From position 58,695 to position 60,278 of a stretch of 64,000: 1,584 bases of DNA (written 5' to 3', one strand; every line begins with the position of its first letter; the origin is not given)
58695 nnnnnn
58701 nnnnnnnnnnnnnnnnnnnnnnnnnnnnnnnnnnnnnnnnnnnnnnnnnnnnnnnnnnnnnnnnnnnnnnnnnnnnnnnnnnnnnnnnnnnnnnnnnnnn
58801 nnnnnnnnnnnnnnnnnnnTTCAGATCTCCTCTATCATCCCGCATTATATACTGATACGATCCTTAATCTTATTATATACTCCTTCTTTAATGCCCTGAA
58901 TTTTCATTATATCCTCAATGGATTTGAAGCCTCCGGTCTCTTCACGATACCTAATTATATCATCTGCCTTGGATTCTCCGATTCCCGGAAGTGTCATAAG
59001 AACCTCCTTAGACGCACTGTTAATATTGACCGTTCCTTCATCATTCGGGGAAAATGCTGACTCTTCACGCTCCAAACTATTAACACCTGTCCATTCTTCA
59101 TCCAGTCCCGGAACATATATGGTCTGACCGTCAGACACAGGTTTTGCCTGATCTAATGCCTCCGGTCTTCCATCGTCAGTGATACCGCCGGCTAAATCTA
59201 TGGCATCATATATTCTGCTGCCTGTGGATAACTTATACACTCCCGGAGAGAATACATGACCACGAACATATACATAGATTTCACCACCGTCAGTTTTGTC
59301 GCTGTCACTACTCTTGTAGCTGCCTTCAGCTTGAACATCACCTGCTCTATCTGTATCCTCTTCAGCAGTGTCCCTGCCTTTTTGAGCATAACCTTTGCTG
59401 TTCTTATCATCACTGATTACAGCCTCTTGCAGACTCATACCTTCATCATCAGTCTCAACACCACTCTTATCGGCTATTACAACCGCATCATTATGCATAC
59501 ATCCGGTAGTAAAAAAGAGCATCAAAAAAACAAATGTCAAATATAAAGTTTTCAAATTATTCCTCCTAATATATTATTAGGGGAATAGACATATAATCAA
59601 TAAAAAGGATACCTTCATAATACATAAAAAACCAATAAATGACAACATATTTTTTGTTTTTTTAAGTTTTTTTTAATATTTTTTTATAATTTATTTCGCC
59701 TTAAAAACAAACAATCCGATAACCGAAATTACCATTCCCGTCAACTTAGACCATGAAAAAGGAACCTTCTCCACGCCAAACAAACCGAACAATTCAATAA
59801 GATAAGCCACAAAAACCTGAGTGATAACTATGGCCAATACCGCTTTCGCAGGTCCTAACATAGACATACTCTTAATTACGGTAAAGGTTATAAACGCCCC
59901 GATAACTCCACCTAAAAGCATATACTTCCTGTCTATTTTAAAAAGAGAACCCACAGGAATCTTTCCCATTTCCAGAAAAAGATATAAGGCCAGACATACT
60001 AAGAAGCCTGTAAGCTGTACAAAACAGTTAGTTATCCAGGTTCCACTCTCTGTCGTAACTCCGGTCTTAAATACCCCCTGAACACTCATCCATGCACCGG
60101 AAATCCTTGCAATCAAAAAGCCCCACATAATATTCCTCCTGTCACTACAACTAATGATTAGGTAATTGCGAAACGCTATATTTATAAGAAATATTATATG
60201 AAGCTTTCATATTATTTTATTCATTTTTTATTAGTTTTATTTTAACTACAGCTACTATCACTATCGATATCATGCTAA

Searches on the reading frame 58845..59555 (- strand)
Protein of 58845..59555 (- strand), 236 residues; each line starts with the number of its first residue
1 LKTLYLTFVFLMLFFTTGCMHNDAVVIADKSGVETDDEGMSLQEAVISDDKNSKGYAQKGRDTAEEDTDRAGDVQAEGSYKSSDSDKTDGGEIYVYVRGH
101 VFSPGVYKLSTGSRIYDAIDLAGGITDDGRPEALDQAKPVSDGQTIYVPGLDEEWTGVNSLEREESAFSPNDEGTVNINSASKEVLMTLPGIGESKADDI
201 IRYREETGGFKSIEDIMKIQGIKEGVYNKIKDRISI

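Call 84: search_protein_families(library=pfam, proteins=[window:58845-59555:-], max_evalue=0.001)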
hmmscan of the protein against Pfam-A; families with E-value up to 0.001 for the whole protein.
window:58845-59555:- (236 aa): 5 families
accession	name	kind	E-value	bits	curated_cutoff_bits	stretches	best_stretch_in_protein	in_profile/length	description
PF12836.13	HHH_3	-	1.8e-19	70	27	1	174-234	4-64/65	Helix-hairpin-helix motif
PF10531.15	SLBB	-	1.6e-10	41.1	27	1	94-148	1-54/55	SLBB domain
PF03934.19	T2SSK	-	7.7e-08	33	24.2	1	176-235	1-61/63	Type II secretion system (T2SS), protein K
PF00633.29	HHH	-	3.9e-07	30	24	1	177-203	4-30/30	Helix-hairpin-helix motif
PF22461.2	SLBB_2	-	6.9e-06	26.5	27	1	95-128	3-37/79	SLBB domain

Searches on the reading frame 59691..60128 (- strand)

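Call 84: search_protein_families(library=pfam, proteins=[window:59691-60128:-], max_evalue=0.001)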
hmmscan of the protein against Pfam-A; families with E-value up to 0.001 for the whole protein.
window:59691-60128:- (145 aa): 1 family
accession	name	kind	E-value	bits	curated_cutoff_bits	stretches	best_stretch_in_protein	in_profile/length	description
PF04657.19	DMT_YdcZ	-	2.4e-25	89.9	24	1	4-140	3-139/140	Putative inner membrane exporter, YdcZ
